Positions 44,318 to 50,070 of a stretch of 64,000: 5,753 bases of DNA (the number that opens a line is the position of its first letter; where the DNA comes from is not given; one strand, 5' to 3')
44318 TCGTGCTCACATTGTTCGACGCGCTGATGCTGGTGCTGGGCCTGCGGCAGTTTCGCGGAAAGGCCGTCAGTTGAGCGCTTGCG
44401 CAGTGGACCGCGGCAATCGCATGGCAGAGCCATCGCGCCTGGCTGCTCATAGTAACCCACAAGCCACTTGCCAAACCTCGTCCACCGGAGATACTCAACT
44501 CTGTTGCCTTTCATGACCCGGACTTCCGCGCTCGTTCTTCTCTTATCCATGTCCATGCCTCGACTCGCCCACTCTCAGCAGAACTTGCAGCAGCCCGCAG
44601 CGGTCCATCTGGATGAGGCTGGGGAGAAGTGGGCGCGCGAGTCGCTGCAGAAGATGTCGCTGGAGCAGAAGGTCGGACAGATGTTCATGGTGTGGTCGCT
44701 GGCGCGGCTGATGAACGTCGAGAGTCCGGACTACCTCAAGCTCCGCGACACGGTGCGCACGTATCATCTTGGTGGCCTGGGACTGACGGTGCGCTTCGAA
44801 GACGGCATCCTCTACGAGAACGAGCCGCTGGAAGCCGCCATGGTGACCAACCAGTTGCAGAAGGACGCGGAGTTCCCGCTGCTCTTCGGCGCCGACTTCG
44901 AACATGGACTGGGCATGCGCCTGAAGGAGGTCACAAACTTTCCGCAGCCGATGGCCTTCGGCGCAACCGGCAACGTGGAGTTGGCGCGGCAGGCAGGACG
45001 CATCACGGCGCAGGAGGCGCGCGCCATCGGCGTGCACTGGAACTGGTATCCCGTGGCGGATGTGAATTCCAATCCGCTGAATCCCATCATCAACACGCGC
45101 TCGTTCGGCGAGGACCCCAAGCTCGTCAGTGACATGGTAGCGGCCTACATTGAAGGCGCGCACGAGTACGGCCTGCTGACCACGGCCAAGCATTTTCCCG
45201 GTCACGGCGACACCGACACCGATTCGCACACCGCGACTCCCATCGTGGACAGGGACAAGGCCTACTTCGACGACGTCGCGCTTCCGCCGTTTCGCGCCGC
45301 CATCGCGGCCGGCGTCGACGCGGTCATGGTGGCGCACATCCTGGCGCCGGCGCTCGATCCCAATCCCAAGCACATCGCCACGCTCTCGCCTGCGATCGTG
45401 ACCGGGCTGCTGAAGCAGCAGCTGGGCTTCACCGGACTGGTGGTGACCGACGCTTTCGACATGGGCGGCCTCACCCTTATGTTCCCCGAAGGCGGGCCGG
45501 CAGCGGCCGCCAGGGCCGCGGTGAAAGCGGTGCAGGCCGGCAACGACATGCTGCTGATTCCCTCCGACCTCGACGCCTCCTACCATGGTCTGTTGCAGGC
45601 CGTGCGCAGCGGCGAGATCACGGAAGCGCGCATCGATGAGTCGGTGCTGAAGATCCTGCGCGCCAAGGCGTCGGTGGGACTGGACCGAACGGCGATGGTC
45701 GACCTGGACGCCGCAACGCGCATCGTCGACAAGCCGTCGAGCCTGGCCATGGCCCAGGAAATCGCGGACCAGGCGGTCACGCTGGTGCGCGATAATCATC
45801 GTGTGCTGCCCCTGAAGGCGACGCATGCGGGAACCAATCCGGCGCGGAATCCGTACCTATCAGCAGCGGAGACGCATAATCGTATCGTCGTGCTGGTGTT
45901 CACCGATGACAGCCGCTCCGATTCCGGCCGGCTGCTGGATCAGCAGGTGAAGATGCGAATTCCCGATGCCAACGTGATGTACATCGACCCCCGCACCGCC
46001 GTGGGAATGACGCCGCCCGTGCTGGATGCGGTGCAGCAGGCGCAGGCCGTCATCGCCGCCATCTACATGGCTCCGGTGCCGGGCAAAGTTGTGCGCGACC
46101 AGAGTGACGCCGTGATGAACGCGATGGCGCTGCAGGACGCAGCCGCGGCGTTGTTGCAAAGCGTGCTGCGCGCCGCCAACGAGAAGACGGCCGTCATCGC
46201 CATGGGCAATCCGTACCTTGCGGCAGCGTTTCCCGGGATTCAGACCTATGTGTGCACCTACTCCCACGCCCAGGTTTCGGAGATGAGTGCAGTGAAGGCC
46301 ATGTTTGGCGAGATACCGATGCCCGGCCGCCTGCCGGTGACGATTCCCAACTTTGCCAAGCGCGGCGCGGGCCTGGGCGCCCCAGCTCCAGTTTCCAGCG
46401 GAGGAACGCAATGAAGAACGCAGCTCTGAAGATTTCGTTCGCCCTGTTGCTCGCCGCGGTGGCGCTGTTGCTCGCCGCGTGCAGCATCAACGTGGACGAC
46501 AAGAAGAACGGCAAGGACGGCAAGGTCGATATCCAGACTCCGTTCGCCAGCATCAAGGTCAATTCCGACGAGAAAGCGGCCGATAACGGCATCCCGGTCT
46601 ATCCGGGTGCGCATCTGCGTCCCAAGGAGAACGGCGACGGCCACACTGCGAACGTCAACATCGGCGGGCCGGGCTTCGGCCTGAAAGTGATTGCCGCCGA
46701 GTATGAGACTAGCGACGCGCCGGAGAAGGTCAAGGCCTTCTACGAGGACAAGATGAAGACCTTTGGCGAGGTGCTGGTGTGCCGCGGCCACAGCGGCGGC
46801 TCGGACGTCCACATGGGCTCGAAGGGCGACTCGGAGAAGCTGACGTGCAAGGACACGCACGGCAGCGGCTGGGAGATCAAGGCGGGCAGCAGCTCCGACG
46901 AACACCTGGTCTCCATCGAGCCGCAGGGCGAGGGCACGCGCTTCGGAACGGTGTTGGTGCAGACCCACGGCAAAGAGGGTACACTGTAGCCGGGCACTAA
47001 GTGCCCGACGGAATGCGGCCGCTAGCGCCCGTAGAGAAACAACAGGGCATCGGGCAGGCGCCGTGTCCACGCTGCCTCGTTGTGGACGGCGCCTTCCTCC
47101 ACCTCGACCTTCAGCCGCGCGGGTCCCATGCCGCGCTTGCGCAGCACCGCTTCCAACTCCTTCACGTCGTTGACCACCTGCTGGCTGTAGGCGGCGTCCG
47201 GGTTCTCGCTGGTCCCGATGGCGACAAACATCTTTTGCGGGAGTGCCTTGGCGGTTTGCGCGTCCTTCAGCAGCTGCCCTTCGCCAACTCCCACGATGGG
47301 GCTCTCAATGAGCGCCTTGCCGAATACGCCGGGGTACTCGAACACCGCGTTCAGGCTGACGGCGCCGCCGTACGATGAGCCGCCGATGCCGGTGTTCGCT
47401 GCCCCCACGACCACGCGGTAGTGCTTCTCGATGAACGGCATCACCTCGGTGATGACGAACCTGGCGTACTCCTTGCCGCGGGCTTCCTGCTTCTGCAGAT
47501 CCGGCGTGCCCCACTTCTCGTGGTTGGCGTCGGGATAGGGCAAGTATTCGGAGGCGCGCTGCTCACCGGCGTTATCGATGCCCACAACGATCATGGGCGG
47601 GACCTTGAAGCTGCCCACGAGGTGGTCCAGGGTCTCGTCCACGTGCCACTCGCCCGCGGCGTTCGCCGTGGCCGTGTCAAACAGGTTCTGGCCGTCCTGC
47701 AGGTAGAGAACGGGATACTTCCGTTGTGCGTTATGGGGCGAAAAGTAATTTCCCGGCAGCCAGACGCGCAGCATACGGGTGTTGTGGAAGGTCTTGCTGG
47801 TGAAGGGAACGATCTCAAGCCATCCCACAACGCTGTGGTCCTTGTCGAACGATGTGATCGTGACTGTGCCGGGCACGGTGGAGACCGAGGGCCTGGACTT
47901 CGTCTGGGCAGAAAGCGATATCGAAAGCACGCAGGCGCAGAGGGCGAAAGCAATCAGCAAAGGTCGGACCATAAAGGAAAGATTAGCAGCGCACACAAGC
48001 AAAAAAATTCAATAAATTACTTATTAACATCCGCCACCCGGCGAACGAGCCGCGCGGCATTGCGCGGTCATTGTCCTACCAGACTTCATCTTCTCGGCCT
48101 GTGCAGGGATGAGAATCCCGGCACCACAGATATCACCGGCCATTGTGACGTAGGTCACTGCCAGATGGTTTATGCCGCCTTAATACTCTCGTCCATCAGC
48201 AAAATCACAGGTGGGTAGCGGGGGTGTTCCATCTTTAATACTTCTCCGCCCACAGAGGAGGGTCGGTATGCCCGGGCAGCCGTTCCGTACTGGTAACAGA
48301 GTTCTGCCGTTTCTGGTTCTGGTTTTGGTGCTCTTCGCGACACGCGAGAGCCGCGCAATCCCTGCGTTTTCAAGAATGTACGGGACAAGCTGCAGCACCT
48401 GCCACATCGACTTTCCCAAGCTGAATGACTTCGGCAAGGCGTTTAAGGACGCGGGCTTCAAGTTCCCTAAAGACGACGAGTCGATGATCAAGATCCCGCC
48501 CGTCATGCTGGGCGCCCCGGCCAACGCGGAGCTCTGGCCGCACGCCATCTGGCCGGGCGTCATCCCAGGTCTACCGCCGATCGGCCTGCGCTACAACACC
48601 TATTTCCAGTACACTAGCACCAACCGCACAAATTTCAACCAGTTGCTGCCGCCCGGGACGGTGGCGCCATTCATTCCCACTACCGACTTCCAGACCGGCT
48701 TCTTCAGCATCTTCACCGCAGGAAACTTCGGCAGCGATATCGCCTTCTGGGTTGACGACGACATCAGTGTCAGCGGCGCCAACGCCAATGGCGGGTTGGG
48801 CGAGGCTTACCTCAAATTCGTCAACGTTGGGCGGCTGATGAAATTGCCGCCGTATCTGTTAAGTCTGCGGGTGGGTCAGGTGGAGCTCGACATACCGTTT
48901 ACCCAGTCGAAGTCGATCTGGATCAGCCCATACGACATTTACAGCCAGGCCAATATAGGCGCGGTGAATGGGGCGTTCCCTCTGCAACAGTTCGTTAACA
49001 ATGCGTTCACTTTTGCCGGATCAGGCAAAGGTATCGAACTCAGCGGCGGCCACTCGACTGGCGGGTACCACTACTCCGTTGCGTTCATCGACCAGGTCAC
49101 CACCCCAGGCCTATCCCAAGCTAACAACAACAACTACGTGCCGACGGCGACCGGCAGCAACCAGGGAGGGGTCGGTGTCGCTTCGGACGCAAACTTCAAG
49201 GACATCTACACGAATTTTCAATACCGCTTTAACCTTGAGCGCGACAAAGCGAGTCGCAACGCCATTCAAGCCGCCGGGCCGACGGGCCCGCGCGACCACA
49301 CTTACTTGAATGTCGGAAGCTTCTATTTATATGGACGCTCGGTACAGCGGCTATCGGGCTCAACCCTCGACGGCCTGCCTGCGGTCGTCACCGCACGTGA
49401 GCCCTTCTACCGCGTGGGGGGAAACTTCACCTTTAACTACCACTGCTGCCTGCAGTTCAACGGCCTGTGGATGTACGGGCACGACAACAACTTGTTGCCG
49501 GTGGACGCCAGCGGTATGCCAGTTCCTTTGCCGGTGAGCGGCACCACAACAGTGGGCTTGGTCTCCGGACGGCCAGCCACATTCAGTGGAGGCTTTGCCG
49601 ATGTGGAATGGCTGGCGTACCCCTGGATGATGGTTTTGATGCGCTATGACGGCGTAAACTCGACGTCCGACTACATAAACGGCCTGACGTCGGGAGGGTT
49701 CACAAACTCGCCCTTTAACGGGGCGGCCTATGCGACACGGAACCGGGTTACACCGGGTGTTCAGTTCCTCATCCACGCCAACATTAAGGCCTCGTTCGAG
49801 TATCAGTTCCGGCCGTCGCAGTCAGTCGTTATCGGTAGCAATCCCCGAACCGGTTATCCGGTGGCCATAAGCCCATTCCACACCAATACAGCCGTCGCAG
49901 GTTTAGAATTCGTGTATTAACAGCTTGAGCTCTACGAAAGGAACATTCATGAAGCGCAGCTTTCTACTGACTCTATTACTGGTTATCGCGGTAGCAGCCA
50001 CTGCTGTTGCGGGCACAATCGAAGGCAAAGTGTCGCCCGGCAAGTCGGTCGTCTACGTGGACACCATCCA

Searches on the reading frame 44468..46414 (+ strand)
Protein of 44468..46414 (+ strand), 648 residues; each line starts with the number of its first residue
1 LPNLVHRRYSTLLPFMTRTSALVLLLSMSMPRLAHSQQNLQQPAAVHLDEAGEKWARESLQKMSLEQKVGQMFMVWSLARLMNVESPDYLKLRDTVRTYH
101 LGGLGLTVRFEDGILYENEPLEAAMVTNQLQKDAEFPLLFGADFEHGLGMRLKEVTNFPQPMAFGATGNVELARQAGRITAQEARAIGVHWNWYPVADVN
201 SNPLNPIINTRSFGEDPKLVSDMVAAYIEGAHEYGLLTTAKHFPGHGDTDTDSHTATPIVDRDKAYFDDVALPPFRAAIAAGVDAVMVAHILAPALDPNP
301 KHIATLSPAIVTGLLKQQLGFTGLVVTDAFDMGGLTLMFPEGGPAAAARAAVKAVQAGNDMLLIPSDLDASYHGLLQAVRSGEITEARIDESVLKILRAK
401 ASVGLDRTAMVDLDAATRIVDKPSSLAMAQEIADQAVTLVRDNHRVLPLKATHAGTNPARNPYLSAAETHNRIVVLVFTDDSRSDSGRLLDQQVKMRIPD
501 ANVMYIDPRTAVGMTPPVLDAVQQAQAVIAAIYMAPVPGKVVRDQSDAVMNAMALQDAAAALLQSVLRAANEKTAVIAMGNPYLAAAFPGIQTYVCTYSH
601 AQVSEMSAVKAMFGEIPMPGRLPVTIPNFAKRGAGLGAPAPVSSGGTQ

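Call 77: search_protein_families(library=pfam, proteins=[window:44468-46414:+], max_evalue=0.0001)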
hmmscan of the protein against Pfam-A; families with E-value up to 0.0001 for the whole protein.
window:44468-46414:+ (648 aa): 2 families
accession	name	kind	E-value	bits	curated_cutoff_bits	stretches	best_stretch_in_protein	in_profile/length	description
PF00933.27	Glyco_hydro_3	-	1.1e-89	301.4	27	1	65-398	2-315/316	Glycosyl hydrolase family 3 N terminal domain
PF01915.27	Glyco_hydro_3_C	-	8.7e-07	29.5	31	1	518-628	65-171/200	Glycosyl hydrolase family 3 C-terminal domain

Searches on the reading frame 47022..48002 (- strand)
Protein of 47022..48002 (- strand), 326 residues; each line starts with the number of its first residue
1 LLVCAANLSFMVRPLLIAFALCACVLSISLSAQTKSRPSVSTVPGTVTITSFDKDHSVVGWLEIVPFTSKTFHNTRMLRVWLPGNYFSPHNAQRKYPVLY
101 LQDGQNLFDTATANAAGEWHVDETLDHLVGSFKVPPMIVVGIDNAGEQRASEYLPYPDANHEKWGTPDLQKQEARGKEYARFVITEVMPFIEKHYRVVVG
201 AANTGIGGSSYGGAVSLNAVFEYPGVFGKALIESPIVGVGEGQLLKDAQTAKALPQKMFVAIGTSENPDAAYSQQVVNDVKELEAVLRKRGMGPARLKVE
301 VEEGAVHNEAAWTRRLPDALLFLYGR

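Call 77: search_protein_families(library=pfam, proteins=[window:47022-48002:-], max_evalue=0.0001)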
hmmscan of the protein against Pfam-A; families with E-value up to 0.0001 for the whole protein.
window:47022-48002:- (326 aa): 1 family
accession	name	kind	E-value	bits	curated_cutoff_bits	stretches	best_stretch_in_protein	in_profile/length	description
PF00756.26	Esterase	-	2.9e-26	93.2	22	1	69-322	1-250/251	Putative esterase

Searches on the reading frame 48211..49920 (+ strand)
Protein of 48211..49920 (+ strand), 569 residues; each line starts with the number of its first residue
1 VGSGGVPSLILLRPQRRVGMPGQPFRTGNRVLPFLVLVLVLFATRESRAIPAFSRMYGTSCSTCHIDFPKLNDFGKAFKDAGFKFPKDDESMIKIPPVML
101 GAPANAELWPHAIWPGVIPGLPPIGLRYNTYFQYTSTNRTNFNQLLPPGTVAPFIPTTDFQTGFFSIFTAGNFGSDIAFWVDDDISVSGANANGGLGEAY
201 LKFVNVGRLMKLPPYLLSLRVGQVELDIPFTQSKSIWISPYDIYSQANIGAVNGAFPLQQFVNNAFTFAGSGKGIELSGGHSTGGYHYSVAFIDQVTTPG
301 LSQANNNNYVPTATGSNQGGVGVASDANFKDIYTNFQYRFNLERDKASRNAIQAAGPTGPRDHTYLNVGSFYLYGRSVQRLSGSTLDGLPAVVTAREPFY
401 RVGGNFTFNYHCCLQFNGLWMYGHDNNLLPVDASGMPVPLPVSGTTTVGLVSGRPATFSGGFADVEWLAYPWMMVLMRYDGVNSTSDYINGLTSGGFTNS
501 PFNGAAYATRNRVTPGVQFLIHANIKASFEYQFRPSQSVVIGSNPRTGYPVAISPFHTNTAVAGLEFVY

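Call 3: search_protein_families(library=pfam, proteins=[window:48211-49920:+], max_evalue=0.01)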
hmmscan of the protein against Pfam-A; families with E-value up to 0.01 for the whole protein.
window:48211-49920:+ (569 aa): 0 families

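Call 6: search_protein_families(library=ncbifam, proteins=[window:48211-49920:+], max_evalue=0.001)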
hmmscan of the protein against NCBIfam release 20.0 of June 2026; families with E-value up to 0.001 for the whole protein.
window:48211-49920:+ (569 aa): 0 families

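Call 62: find_homologous_proteins(query=window:48268-49920:+, max_evalue=0.00001)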
Query window:48268-49920:+ (550 aa): 2667 proteins with E <= 0.00001 among 8000 candidates; the best 120 are listed.
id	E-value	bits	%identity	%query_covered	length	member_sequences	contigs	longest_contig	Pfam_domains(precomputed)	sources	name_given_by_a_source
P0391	0.0e+0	1248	98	100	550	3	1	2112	-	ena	-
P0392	0.0e+0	1127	88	100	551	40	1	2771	-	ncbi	-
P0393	0.0e+0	1065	87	95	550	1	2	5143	-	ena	-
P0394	0.0e+0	1064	84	99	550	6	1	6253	-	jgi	-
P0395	0.0e+0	1064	85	99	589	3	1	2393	-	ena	-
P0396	0.0e+0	1061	85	97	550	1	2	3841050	-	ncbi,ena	-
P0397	0.0e+0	1060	84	100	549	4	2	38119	-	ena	-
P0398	0.0e+0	1058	84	99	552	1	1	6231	-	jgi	jgi:hypothetical protein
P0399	0.0e+0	1057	84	99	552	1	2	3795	-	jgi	jgi:hypothetical protein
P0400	0.0e+0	1056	84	99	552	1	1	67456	-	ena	-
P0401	0.0e+0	1053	84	100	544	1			-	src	-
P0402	0.0e+0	1040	82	100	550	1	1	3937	-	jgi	jgi:hypothetical protein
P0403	0.0e+0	1034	83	97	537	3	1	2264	-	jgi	jgi:hypothetical protein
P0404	5.9e-295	998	81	97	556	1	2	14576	-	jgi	jgi:hypothetical protein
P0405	1.2e-294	997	79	100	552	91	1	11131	-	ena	-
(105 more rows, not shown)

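Call 74: predict_structure(alignment_id=A3)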
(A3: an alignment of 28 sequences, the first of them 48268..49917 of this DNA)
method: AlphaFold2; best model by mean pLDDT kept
length: 550 residues; sequences in the alignment: 28
mean_pLDDT: 40.7   pTM: 0.43
mean pLDDT of the five models: 40.7, 40.5, 37.4, 34.6, 32.1
residues with pLDDT >= 90: 0; 70-90: 48; 50-70: 130; < 50: 372
segments of 3 or more residues with pLDDT < 50: 1-9, 25-260, 262-267, 273-313, 332-342, 357-379, 421-425, 467-490, 532-539, 548-550
pLDDT, mean of each block of 10 residues (from residue 1): 40 72 52 25 24 31 28 21 21 20 20 23 33 24 20 21 23 24 28 38 31 24 22 21 22 41 48 41 26 24 30 54 64 42 61 51 42 45 64 71 56 58 49 54 68 75 49 32 32 69 70 58 56 46 53
secondary structure, 60 per line:
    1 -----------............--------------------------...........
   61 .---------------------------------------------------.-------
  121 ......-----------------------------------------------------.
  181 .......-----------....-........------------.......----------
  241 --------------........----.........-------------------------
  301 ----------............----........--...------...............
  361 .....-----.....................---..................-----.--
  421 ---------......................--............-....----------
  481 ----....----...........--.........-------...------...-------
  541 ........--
elements in order: H12-23 H50-61 H121-126 E180-187 E199-202 E204-211 H224-229 E255-262 E267-275 E311-322 H327-334 E346-365 E371-391 E395-412 E430-451 E454-465 H467-470 H485-488 E493-503 E506-514 E522-524 E531-533 E541-548
